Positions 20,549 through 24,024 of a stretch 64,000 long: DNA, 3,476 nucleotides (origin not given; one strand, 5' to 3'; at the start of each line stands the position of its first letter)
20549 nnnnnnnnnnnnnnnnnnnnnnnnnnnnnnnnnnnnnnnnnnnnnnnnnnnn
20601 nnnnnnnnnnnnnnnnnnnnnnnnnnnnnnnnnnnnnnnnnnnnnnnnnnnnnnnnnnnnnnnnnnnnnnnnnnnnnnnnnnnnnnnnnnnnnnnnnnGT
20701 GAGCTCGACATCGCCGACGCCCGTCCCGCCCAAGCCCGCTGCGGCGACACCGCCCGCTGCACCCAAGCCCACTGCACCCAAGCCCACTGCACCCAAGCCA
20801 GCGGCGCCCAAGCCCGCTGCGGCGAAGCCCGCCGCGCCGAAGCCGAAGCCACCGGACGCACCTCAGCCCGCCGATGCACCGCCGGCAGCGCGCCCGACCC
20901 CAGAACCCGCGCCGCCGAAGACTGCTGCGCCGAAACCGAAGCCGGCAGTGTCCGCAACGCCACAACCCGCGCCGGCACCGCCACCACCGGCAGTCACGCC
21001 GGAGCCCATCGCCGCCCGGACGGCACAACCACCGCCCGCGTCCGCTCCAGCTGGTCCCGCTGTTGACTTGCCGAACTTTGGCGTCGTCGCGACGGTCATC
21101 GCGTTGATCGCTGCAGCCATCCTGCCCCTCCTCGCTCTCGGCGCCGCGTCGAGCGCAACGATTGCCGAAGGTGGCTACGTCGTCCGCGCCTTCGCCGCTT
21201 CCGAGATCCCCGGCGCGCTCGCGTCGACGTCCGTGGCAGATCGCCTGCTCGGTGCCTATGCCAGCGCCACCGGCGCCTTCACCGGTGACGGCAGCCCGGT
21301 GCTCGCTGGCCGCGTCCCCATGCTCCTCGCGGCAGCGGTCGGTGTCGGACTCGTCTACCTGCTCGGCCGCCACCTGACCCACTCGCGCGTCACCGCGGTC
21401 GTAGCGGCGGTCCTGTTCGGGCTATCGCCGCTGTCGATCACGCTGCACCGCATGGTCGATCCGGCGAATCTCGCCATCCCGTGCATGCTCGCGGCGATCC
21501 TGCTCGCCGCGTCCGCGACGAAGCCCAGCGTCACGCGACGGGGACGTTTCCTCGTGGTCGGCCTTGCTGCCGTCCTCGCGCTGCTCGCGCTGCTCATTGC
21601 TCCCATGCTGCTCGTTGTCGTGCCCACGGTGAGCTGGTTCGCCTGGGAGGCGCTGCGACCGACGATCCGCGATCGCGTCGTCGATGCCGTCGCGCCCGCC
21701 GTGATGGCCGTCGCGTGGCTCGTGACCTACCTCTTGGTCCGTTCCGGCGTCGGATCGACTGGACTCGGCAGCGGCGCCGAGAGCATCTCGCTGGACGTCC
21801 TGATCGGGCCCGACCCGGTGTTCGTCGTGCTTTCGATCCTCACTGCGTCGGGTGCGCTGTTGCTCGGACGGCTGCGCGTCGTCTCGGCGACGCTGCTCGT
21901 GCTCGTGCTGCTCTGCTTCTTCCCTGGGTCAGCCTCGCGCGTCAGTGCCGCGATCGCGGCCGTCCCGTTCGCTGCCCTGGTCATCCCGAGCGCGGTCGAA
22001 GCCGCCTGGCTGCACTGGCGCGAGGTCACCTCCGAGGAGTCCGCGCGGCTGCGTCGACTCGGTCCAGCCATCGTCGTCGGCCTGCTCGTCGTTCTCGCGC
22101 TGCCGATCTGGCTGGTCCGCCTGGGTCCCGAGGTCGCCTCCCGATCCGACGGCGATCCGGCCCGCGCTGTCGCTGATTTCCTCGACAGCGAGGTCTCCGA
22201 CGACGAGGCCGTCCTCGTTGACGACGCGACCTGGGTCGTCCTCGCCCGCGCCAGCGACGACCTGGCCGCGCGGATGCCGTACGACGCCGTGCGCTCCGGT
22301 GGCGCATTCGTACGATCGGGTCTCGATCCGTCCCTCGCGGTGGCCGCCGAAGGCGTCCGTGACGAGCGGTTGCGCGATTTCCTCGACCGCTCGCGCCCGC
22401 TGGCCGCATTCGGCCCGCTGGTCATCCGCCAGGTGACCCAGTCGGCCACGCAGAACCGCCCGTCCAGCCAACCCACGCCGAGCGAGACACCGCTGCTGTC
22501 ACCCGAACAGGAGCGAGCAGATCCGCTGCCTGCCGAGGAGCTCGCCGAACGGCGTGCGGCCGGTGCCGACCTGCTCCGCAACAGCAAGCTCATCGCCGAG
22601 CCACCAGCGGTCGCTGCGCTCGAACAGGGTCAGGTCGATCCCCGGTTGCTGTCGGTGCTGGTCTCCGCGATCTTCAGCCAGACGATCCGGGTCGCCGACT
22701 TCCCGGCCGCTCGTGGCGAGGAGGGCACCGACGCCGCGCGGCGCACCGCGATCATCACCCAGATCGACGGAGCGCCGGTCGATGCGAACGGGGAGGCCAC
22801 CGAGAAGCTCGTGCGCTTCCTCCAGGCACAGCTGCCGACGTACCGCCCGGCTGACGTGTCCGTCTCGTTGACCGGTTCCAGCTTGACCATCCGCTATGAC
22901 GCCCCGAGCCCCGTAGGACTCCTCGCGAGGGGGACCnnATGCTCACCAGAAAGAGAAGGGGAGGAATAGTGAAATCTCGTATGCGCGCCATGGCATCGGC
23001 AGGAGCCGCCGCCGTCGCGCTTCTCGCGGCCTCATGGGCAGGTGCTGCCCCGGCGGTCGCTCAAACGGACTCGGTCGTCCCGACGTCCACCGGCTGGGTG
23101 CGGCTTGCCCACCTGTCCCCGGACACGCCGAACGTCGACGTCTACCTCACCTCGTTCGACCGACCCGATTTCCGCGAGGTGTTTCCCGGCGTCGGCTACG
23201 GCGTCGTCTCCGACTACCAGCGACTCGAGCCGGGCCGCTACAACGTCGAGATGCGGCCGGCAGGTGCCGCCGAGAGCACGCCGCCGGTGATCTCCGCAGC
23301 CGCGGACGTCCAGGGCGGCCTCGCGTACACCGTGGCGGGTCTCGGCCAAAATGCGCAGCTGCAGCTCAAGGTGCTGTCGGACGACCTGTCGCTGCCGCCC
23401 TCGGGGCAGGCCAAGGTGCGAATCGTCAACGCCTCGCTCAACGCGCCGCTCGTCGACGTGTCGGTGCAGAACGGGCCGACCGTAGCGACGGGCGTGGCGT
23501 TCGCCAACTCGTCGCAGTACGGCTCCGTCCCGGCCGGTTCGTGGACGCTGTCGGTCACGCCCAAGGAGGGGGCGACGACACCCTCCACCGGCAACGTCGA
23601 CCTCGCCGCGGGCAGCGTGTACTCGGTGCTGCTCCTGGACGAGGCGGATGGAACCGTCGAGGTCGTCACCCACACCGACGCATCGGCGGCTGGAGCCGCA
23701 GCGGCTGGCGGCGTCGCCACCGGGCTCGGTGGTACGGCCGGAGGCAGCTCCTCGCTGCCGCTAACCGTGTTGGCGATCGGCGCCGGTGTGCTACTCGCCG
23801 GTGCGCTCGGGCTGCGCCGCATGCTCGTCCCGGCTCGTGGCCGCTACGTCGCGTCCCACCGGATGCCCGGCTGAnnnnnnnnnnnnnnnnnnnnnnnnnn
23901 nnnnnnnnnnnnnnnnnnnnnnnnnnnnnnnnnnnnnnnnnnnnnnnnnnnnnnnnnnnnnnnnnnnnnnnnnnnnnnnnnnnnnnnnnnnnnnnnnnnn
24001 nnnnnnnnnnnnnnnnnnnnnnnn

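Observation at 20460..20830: Hypervariable in-frame tandem repeats with compensating indels inside the Pro/Ala linker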

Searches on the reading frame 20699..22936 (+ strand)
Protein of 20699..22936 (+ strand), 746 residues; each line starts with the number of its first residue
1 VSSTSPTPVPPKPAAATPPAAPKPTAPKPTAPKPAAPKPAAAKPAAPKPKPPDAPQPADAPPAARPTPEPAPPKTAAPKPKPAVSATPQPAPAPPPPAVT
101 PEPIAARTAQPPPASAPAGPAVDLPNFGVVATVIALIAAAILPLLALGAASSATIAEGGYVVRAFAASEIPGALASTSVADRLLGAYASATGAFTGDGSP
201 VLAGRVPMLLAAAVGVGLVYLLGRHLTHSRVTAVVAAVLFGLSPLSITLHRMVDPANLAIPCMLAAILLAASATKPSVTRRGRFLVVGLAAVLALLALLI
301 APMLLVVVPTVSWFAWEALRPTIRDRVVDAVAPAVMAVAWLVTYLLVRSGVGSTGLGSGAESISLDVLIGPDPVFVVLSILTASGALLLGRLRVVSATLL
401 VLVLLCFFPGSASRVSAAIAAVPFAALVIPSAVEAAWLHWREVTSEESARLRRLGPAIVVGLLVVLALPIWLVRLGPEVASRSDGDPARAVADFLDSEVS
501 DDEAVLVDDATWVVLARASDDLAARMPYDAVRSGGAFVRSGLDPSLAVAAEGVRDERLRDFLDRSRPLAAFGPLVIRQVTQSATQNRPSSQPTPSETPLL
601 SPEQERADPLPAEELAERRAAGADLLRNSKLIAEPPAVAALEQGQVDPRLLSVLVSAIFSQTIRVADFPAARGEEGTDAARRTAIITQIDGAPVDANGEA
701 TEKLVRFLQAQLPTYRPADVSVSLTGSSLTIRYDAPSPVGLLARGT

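Call 6: search_protein_families(library=pfam, proteins=[window:20699-22936:+], max_evalue=0.01)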
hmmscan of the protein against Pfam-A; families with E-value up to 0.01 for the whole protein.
window:20699-22936:+ (746 aa): 1 family
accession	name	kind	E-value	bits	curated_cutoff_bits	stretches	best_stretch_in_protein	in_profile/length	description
PF02366.24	PMT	-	0.0072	16.4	22.7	1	199-325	80-207/245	Dolichyl-phosphate-mannose-protein mannosyltransferase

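Call 16: find_related_loci(query=window:21068-22936:+, collection=genome_contigs, flank=6000)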
Query window:21068-22936:+ (623 aa) in genome_contigs; peptide patterns used: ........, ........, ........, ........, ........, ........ (x = any residue, [..] = any of these).
332 stretches matched a pattern; 1 encode a relative of the query (tblastn E <= 1e-3); 1 distinct loci.
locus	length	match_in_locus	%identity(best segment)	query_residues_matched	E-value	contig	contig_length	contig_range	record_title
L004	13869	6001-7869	97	1-623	0e+0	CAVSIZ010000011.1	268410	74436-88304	MAG: uncultured Actinomycetota bacterium isolate MFD02360.bin.1.34 genome assembly, contig: contig_22890, whole genome s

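Call 30: find_related_loci(query=A2, collection=metagenome_contigs, flank=3500)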
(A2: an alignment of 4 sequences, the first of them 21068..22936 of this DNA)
Query A2 (623 aa) in metagenome_contigs; peptide patterns used: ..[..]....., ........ (x = any residue, [..] = any of these).
115 stretches matched a pattern, but none encodes a relative of the query by tblastn (E <= 1e-3).

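Call 32: list_cluster_members(proteins=[P0001, window:21068-22936:+, window:20699-22936:+, window:19947-20699:+])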
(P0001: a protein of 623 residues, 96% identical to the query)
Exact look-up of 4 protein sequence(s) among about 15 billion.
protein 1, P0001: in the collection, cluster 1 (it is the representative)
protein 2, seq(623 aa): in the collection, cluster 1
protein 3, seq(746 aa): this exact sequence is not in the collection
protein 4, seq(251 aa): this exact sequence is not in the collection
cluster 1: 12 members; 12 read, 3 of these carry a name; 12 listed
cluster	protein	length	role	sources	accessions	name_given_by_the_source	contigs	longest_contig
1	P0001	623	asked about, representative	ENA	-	-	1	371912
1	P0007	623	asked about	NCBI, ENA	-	-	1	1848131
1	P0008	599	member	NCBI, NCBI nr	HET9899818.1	MAG TPA: hypothetical protein VFR46_01930, partial [Actinomycetes bacterium] | hypothetical protein [Actinomycetes bacterium]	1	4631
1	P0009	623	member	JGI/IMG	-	hypothetical protein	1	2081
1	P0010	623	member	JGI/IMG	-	hypothetical protein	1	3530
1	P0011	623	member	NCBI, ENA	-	-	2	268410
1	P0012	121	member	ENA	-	-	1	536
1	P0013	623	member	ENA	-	-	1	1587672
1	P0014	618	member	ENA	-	-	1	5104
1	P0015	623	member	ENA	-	-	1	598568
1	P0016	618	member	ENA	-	-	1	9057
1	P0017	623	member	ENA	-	-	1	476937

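Call 34: find_encoding_contigs(protein=P0013, flank=6000, max_places=3)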
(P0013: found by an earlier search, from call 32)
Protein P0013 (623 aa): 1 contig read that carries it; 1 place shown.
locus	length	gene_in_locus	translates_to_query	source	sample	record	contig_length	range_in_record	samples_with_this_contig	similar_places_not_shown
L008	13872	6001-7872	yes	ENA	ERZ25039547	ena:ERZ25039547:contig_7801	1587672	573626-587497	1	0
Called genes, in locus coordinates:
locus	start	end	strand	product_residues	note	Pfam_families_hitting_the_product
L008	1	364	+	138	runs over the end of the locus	PF04235:DUF418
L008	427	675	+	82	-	PF13376:OmdA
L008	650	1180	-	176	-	PF01872:RibD_C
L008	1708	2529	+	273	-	PF01569:PAP2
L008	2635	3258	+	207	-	PF00583:Acetyltransf_1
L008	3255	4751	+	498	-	PF03816:LytR_cpsA_psr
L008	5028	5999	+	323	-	-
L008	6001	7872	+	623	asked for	-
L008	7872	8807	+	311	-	PF14344:DUF4397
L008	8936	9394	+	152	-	PF04203:Sortase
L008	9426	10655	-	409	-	PF02353:CMAS, PF13489:Methyltransf_23, PF08241:Methyltransf_11, PF08242:Methyltransf_12, PF13649:Methyltransf_25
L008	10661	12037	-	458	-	PF01565:FAD_binding_4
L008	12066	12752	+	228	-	-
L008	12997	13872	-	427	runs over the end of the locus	PF00202:Aminotran_3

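Call 35: find_encoding_contigs(protein=P0007, flank=3000, max_places=4)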
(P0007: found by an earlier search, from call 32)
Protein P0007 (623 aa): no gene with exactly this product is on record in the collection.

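Call 50: search_protein_families(library=ncbifam, proteins=[window:21068-22936:+], max_evalue=0.01)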
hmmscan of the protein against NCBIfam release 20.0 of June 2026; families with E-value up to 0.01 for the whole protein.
window:21068-22936:+ (623 aa): 0 families

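Call 57: find_encoding_contigs(protein=P0010, flank=3000, max_places=2)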
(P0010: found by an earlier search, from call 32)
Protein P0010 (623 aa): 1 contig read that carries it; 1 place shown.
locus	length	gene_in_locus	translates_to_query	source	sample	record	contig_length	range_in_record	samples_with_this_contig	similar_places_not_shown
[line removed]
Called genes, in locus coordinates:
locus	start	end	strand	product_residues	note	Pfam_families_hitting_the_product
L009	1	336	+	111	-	?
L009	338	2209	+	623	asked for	-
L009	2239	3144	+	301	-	PF14344:DUF4397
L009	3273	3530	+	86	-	?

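Call 58: find_encoding_contigs(protein=P0016, flank=3000, max_places=2)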
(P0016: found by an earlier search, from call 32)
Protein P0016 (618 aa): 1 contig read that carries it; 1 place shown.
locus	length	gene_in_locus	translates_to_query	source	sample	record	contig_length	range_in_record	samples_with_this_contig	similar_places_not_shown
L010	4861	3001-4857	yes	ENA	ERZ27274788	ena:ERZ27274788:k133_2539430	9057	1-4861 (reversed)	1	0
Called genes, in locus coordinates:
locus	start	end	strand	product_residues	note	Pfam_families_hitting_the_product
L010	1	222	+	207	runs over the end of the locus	PF00583:Acetyltransf_1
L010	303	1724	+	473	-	PF03816:LytR_cpsA_psr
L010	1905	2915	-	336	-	-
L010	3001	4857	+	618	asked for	-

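Call 61: search_solved_structures(query=A2, max_evalue=1)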
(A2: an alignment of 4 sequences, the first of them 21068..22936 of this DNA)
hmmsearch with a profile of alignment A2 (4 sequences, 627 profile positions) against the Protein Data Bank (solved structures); distinct sequences matched with E-value up to 1: 0.

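Call 62: search_protein_families(library=pfam, alignment_id=A2, max_evalue=0.1)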
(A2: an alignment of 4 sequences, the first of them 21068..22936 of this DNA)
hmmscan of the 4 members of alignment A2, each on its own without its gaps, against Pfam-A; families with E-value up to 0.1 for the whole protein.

A. member 1, window:21068-22936:+ (623 aa): 1 family
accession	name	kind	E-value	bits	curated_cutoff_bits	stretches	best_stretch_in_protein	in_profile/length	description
PF02366.24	PMT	-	0.0053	16.8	22.7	1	76-202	80-207/245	Dolichyl-phosphate-mannose-protein mannosyltransferase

B. families by the number of members that match (of 4 scanned): 2 families
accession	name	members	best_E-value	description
PF02366.24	PMT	2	0.0053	Dolichyl-phosphate-mannose-protein mannosyltransferase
PF13231.12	PMT_2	1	2e-08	Dolichyl-phosphate-mannose-protein mannosyltransferase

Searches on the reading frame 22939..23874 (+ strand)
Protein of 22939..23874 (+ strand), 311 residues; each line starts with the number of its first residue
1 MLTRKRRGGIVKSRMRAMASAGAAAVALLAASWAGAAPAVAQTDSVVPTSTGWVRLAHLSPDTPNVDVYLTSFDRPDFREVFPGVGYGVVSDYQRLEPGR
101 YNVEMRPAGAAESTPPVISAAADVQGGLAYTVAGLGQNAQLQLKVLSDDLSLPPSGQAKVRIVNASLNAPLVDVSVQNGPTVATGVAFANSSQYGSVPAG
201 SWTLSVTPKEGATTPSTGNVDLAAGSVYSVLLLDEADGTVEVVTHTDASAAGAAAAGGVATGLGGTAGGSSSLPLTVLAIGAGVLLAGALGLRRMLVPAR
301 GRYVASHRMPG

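Call 6: search_protein_families(library=pfam, proteins=[window:22939-23871:+], max_evalue=0.01)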
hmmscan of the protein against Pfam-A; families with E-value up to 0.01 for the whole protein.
window:22939-23871:+ (311 aa): 1 family
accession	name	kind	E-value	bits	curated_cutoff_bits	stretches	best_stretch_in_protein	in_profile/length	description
PF14344.12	DUF4397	-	5.6e-41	140.3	30.6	2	53-174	2-118/119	Domain of unknown function (DUF4397)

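Call 15: find_encoding_contigs(protein=window:22939-23874:+, flank=10000, max_places=6)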
Protein window:22939-23874:+ (311 aa): 1 contig read that carries it; 1 place shown.
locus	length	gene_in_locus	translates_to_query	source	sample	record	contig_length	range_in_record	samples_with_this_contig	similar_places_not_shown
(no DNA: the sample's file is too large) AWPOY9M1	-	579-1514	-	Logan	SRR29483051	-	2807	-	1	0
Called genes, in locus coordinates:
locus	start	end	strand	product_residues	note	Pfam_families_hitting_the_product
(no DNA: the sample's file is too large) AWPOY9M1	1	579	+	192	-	?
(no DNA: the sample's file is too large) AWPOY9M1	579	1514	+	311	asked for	PF14344:DUF4397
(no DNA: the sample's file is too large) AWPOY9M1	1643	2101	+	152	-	PF04203:Sortase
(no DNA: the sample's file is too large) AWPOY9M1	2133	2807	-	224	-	?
